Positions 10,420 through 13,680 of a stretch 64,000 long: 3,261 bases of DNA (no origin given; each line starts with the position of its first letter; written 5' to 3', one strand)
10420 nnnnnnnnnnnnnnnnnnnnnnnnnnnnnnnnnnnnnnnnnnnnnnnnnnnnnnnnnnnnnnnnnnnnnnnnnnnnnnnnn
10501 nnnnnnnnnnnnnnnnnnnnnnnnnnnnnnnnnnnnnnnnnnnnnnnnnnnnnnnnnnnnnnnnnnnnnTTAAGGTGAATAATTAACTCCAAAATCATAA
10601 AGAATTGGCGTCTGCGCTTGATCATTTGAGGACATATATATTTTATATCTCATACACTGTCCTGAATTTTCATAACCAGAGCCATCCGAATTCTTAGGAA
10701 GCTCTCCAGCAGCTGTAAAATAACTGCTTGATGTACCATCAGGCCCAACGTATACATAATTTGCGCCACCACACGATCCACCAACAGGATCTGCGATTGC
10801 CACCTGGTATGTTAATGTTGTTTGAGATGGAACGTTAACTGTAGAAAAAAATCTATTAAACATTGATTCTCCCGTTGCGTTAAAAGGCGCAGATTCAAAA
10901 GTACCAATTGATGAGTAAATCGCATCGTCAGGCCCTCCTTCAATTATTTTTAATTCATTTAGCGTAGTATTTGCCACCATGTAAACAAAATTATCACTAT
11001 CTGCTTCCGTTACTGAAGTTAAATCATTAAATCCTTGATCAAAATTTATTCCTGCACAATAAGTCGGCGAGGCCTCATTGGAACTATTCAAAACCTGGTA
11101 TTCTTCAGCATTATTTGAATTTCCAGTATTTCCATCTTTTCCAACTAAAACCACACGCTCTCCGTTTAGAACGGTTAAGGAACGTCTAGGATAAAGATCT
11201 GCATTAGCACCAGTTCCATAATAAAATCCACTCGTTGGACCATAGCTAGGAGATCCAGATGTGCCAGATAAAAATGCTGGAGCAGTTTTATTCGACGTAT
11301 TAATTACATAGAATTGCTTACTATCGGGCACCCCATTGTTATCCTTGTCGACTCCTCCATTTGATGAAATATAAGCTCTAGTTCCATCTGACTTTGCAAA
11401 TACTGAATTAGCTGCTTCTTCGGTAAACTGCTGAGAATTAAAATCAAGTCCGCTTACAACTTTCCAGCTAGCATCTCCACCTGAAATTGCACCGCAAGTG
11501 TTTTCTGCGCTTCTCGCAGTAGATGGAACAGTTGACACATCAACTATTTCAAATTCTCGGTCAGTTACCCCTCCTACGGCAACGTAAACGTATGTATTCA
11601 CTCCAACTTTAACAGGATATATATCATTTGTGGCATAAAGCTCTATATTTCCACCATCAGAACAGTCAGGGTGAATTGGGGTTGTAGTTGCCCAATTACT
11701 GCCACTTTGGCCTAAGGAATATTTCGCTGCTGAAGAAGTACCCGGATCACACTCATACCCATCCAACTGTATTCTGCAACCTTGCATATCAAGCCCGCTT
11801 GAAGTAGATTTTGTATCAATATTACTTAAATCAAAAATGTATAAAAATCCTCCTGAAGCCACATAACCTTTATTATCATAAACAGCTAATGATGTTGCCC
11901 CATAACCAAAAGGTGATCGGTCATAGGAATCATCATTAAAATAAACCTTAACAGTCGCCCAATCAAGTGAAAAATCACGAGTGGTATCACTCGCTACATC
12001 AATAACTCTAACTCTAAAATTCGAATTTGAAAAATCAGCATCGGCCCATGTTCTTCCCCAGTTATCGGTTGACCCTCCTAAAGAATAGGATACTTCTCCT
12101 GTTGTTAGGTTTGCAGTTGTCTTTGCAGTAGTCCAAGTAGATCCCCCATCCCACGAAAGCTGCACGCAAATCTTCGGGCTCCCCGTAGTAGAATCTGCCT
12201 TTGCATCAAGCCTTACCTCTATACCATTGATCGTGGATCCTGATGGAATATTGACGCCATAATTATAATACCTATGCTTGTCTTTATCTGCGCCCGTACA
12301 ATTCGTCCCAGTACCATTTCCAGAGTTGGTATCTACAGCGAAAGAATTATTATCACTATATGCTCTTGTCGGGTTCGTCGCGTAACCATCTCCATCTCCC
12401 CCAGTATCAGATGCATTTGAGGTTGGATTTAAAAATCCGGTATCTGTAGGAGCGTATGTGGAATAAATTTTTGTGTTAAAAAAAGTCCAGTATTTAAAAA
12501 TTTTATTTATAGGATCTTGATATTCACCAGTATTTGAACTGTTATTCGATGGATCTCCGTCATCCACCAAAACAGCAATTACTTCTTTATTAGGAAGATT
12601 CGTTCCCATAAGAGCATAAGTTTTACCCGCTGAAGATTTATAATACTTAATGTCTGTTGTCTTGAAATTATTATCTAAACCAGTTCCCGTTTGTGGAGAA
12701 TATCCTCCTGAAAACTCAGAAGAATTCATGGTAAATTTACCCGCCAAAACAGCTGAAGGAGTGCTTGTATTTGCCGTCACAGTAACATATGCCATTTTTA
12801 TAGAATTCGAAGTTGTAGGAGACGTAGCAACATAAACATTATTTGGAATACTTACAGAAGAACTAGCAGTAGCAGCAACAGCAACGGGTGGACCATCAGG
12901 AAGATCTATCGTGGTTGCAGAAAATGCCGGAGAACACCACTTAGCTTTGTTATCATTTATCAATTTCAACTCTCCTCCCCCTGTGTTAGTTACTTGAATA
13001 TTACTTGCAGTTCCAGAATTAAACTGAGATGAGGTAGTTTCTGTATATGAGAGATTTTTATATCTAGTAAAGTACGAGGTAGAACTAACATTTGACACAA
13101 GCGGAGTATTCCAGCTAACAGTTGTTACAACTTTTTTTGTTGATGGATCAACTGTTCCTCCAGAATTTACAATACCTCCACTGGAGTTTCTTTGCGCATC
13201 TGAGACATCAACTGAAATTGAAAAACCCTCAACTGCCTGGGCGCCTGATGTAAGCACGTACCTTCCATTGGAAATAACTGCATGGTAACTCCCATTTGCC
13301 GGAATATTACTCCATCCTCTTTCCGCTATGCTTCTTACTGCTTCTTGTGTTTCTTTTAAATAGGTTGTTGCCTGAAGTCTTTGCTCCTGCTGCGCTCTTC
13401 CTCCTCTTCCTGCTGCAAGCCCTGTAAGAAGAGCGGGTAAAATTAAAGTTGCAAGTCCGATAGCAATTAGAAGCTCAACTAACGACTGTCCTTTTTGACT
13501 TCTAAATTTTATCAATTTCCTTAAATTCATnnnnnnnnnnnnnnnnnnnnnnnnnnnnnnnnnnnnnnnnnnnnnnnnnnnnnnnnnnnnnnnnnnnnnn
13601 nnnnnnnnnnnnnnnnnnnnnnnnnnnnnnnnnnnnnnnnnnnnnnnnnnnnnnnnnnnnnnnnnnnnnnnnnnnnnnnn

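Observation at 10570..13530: Giant (986 aa) pilin-like protein with a canonical prepilin leader: candidate modular pilus tip adhesin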

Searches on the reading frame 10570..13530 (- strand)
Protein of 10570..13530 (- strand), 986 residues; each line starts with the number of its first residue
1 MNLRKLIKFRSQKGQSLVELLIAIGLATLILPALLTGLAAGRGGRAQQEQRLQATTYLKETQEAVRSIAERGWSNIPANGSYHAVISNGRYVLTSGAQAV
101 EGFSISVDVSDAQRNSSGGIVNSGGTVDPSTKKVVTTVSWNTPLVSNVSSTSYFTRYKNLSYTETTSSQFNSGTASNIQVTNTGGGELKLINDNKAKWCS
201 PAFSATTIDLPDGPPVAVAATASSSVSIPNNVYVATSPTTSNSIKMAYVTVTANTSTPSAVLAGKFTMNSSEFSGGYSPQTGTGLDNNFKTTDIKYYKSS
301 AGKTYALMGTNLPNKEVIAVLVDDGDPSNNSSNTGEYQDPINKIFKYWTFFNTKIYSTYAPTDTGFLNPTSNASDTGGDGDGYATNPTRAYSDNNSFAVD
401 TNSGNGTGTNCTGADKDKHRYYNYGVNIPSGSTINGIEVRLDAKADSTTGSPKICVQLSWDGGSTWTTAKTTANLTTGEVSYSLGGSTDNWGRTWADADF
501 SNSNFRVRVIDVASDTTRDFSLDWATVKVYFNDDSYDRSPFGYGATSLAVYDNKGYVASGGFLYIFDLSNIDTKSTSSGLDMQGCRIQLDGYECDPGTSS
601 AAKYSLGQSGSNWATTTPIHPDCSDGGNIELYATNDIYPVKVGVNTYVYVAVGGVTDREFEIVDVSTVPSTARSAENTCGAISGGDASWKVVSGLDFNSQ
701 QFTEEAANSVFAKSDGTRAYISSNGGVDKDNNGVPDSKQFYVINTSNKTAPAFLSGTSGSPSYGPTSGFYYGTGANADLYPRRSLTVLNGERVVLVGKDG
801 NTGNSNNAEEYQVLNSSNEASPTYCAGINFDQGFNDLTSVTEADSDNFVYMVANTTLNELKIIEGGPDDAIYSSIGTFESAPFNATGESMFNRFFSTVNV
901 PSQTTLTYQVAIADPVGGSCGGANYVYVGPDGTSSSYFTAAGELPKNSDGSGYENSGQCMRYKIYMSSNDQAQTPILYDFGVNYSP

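Call 3: search_protein_families(library=pfam, proteins=[window:10570-13530:-], max_evalue=0.1)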
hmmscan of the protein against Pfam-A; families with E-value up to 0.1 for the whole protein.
window:10570-13530:- (986 aa): 1 family
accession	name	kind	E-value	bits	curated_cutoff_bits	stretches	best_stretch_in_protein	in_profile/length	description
PF07963.17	N_methyl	-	0.0054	16.7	21.2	1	10-30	2-22/27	Prokaryotic N-terminal methylation motif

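Call 4: search_protein_families(library=ncbifam, proteins=[window:10570-13530:-], max_evalue=0.1)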
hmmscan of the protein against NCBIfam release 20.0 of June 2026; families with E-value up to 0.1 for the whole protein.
window:10570-13530:- (986 aa): 1 family
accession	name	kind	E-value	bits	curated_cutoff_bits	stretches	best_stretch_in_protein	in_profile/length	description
NF041013.1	T4P_ComGE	equivalog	0.079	13.1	49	0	11-61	2-52/83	competence type IV pilus minor pilin ComGE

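Call 5: find_homologous_proteins(query=window:10570-13530:-, max_evalue=0.001)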
Query window:10570-13530:- (986 aa): 796 proteins with E <= 0.001 among 8000 candidates; the best 120 are listed.
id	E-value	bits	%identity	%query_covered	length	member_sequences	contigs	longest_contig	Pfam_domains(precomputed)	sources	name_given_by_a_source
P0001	0.0e+0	2195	100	100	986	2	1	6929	-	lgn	-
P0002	0.0e+0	1661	74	99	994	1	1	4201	-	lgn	-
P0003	0.0e+0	1659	73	99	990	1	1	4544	-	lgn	-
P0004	0.0e+0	1650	73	99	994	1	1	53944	-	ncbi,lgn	-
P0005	0.0e+0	1647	73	100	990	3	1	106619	-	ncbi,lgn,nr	ncbi:MAG: type II secretion system protein [Candidatus Levybacteria bacterium]|nr:type II secretion 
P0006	0.0e+0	1533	68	100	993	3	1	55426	-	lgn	-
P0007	0.0e+0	1456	66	100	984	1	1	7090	-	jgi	jgi:type II secretory pathway pseudopilin PulG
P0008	0.0e+0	1445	64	100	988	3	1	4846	-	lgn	-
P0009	0.0e+0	1437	66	100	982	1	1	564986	-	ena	-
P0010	0.0e+0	1424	64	100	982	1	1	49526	-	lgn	-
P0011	0.0e+0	1423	64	99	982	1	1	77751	-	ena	-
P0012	0.0e+0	1390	63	99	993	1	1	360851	-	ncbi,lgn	-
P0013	0.0e+0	1367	62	100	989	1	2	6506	-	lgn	-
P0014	0.0e+0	1348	62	99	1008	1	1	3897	-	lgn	-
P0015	0.0e+0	1325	61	100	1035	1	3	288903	-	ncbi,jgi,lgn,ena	-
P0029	0.0e+0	1252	59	99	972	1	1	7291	PF07963.18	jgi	jgi:prepilin-type N-terminal cleavage/methylation domain-containing protein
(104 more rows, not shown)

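Call 6: search_solved_structures(query=window:10570-13530:-, max_evalue=10, show_alignments=3)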
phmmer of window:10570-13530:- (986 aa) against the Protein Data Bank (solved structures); distinct sequences matched with E-value up to 10: 0.

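Call 21: predict_structure(alignment_id=A1)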
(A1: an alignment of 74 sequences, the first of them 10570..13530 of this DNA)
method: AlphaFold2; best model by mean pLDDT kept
length: 986 residues; sequences in the alignment: 74
mean_pLDDT: 84.3   pTM: 0.61
mean pLDDT of the five models: 84.3, 83.5, 82.1, 80.6, 79.4
residues with pLDDT >= 90: 377; 70-90: 498; 50-70: 95; < 50: 16
segments of 3 or more residues with pLDDT < 50: 1-10
pLDDT, mean of each block of 10 residues (from residue 1): 42 56 70 61 70 89 88 82 90 92 92 75 76 91 86 77 87 88 77 68 81 90 86 93 94 81 95 93 89 95 96 92 94 94 96 73 79 83 83 89 89 85 83 86 93 95 91 94 91 88 91 91 92 76 90 94 93 89 88 83 78 82 69 76 94 84 89 67 80 88 84 91 83 85 92 69 79 89 83 86 81 90 89 82 76 81 65 86 87 88 92 87 88 87 69 74 91 86 83
secondary structure, 60 per line:
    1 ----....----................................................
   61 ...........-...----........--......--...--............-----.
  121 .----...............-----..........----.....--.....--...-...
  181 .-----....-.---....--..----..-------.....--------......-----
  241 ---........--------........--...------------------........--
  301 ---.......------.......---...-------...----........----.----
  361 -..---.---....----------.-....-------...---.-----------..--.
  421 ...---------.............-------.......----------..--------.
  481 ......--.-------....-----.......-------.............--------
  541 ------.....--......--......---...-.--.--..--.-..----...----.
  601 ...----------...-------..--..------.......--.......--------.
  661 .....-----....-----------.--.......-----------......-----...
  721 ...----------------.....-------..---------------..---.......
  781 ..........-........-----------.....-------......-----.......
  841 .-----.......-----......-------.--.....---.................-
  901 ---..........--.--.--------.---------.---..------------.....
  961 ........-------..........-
elements in order (helices of 4 or more, strands of 3 or more residues): H5-8 H13-71 E80-87 E90-95 E98-100 E103-114 E126-140 E146-155 E160-164 H167-171 E174-176 E178-181 E187-190 H196-199 E217-221 E230-235 E244-251 E260-267 E291-298 E304-310 E317-323 E337-339 E344-351 E371-374 H387-390 E398-400 E420-423 E433-445 E453-459 E480-486 H497-500 E506-512 E520-532 E547-551 E554-559 E562-567 E593-595 E600-603 E614-616 E636-642 E645-651 E660-665 H671-674 E689-695 E707-712 E718-723 E740-744 H774-778 E779-787 E792-799 E811-815 E823-828 E834-841 E847-853 E859-864 E875-879 E883-899 E904-913 E956-968 E976-985

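Call 27: search_protein_representatives(alignment_id=A1)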
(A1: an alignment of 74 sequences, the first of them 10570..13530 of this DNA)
Query: 74 sequences, 988 profile positions. Proteins with E-value up to 0.001 (for the whole library): 10325; up to 1e-10: 4267; up to 1e-30: 909. The best 150 are listed.
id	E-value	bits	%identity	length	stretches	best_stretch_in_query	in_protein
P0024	0.0e+00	1686.2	-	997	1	5-988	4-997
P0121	0.0e+00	1253.1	-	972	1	14-988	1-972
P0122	0.0e+00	1226.3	-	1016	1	5-988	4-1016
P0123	0.0e+00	1189.8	-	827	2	534-988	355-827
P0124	1.0e-218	745.1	-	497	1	3-486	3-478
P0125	5.5e-214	729.4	-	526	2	536-987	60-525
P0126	2.7e-194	664.2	-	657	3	362-532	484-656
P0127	3.5e-174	597.6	-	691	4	637-988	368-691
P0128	2.8e-165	568.2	-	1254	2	358-532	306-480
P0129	2.8e-162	558.2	-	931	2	359-542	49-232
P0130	8.5e-157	540.1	-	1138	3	358-534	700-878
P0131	4.8e-151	521.0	-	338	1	17-356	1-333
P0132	8.1e-147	507.1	-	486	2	365-530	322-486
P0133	5.8e-143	494.3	-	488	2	329-532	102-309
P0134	9.2e-142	490.3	-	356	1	641-988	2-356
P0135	3.5e-137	475.2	-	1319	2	361-532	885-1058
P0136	2.8e-135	468.9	-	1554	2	358-535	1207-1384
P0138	1.7e-130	453.1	-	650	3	6-223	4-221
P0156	3.0e-114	399.3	-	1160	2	361-534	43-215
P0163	3.0e-110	386.0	-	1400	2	361-538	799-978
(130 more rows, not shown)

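Call 36: search_protein_families(library=pfam, proteins=[P0128, P0130, P0135, P0136, P0163, P0156, P0126], max_evalue=0.001)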
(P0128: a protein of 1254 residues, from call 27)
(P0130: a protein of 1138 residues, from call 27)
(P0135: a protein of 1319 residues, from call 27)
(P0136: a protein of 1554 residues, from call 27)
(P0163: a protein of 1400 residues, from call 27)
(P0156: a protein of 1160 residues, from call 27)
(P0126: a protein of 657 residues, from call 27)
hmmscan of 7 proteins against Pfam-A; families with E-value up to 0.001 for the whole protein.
P0128 (1254 aa): 7 families
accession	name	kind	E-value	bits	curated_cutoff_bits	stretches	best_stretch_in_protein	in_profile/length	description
PF18998.6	Flg_new_2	-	1.6e-17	63.6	23.6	3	662-726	3-71/73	Divergent InlB B-repeat domain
PF13620.12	CarboxypepD_reg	-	1.2e-13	51.6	32.3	1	818-898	1-81/82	Carboxypeptidase regulatory-like domain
PF05345.18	He_PIG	-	1.3e-10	42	24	1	225-306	1-96/96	Putative Ig domain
PF01833.30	TIG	-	1.3e-10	41.6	20.9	1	951-1028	3-82/84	IPT/TIG domain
PF05593.20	RHS_repeat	-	9e-10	39.2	22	1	911-942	1-32/38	RHS Repeat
PF13715.12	CarbopepD_reg_2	-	7.9e-08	32.7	32.2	1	819-900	1-76/88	CarboxypepD_reg-like domain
PF00041.27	fn3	-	2.9e-06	27.8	25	1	733-812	3-83/84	Fibronectin type III domain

P0130 (1138 aa): 0 families

P0135 (1319 aa): 13 families
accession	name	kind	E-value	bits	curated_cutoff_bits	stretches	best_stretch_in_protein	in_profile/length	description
PF01344.31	Kelch_1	-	5.6e-60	198.9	20.1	5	479-522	2-45/46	Kelch motif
PF25210.1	Kelch_FKB95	-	2.8e-33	116.1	70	4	427-518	28-122/268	FKB95, Kelch-repeats domain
PF07646.21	Kelch_2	-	2.9e-31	106.2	21.3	2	479-522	2-47/48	Kelch motif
PF24681.1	Kelch_KLHDC2_KLHL20_DRC7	-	1.1e-28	100.5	50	2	423-589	42-221/221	KLHDC2/KLHL20/DRC7 Kelch-repeats domain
PF13964.12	Kelch_6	-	2.7e-20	72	25.3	2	538-572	14-50/50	Kelch motif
PF18998.6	Flg_new_2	-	3.7e-20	72.1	23.6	2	819-884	2-71/73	Divergent InlB B-repeat domain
PF13418.12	Kelch_4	-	4e-18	65.5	21.6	1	479-518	2-43/49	Galactose oxidase, central domain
PF13415.12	Kelch_3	-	4.4e-16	59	22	2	538-577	4-45/48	Galactose oxidase, central domain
PF24981.1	Beta-prop_ATRN-LZTR1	-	4.1e-14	53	50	1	538-700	1-193/289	Attractin/LZTR1 beta-propeller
PF05345.18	He_PIG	-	4.5e-10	40.3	24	1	1061-1143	1-96/96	Putative Ig domain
PF01436.27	NHL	-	3e-09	36.9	20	0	310-335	2-26/28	NHL repeat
PF10282.15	Lactonase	-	4.1e-09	36.5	21.7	1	181-337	184-318/344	Lactonase, 7-bladed beta-propeller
PF02368.24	Big_2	-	4.7e-07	30.1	22.8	1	697-740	36-79/79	Bacterial Ig-like domain (group 2)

P0136 (1554 aa): 5 families
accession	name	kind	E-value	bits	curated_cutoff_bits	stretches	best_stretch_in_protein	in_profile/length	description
PF07819.20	PGAP1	-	6.2e-09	36.4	24.3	1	152-202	84-135/233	PGAP1-like alpha/beta domain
PF00932.25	LTD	-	0.00013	22.8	34.3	0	1107-1154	27-79/109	Lamin Tail Domain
PF20943.3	DUF4785_3rd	-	0.0002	21.9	24.5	1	616-691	10-94/106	Domain of unknown function (DUF4785) C-terminal domain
PF05057.20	DUF676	-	0.0002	21.4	20.3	1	68-202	8-131/217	Putative serine esterase (DUF676)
PF02089.21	Palm_thioest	-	0.00039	20.6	26.8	1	67-200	1-114/254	Palmitoyl protein thioesterase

P0163 (1400 aa): 4 families
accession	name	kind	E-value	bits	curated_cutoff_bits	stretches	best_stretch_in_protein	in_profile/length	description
PF13205.12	Big_5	-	1.6e-110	363.5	23.6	5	1089-1193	1-104/105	Bacterial Ig-like domain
PF00082.27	Peptidase_S8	-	4.7e-60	203.8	21.8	1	132-385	1-288/288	Subtilase family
PF04234.18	CopC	-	6e-07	30.8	23.3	0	700-778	3-75/92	CopC domain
PF17970.7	bMG1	-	0.00034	21.1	26.4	0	717-800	22-104/105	Bacterial Alpha-2-macroglobulin MG1 domain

P0156 (1160 aa): 0 families

P0126 (657 aa): 0 families

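Call 38: find_related_loci(query=A1, collection=genome_contigs, flank=8000)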
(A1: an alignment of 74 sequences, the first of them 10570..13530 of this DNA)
Query A1 (986 aa) in genome_contigs; peptide patterns used: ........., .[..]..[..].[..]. (x = any residue, [..] = any of these).
385 stretches matched a pattern; 75 encode a relative of the query (tblastn E <= 1e-3); 75 distinct loci.
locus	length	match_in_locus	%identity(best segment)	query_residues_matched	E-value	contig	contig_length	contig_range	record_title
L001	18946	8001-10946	74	6-986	0e+0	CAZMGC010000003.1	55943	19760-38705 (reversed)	MAG TPA_asm: uncultured Gammaproteobacteria bacterium isolate SRP278252_co2_146 genome assembly, contig: NODE_939_length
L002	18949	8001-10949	73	9-986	0e+0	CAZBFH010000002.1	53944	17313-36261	MAG TPA_asm: uncultured Gammaproteobacteria bacterium isolate SRP342105_co2_162 genome assembly, contig: NODE_536_length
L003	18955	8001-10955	73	3-986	0e+0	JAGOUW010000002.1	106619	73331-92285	MAG: Candidatus Levyibacteriota bacterium isolate Gw_Eff_bin_531 Gw_Eff_226_length_106619_cov_9.726618, whole genome sho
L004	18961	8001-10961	74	3-986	0e+0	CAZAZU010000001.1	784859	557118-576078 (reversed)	MAG TPA_asm: uncultured Gammaproteobacteria bacterium isolate SRP178908_co1_328 genome assembly, contig: NODE_1_length_7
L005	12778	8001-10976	68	3-986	0e+0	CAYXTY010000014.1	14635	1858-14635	MAG TPA_asm: uncultured Gammaproteobacteria bacterium isolate SRP286056_co1_91 genome assembly, contig: NODE_5094_length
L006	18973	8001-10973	69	2-986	0e+0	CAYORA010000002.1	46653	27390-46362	MAG TPA_asm: uncultured Gammaproteobacteria bacterium isolate SRP170004_co1_164 genome assembly, contig: NODE_944_length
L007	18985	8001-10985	63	1-985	0e+0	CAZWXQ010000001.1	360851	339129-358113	MAG TPA_asm: uncultured Gammaproteobacteria bacterium isolate SRP292972_co3_100 genome assembly, contig: NODE_31_length_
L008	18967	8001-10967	58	1-986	0e+0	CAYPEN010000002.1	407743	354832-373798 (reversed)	MAG TPA_asm: uncultured Gammaproteobacteria bacterium isolate SRP263991_co5_217 genome assembly, contig: NODE_15_length_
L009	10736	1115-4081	58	1-986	0e+0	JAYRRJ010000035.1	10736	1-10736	MAG: Candidatus Levyibacteriota bacterium isolate XM1_ASGE3bin.27 k141_188622, whole genome shotgun sequence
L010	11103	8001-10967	58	1-986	0e+0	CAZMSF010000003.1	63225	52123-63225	MAG TPA_asm: uncultured Gammaproteobacteria bacterium isolate SRP135725_co1_372 genome assembly, contig: NODE_342_length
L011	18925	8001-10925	59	1-980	0e+0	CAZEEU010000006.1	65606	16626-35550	MAG TPA_asm: uncultured Gammaproteobacteria bacterium isolate SRP286056_co1_676 genome assembly, contig: NODE_386_length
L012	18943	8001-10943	60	5-986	0e+0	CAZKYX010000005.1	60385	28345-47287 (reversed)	MAG TPA_asm: uncultured Gammaproteobacteria bacterium isolate SRP286056_co1_17 genome assembly, contig: NODE_455_length_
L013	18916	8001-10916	58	3-986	0e+0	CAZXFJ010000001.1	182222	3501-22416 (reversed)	MAG TPA_asm: uncultured Gammaproteobacteria bacterium isolate SRP292972_co1_15 genome assembly, contig: NODE_108_length_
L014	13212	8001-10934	57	1-986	0e+0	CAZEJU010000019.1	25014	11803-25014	MAG TPA_asm: uncultured Gammaproteobacteria bacterium isolate binchicken_co105_439 genome assembly, contig: NODE_2462_le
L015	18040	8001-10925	57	3-986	0e+0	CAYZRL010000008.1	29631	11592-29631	MAG TPA_asm: uncultured Gammaproteobacteria bacterium isolate binchicken_co105_392 genome assembly, contig: NODE_1932_le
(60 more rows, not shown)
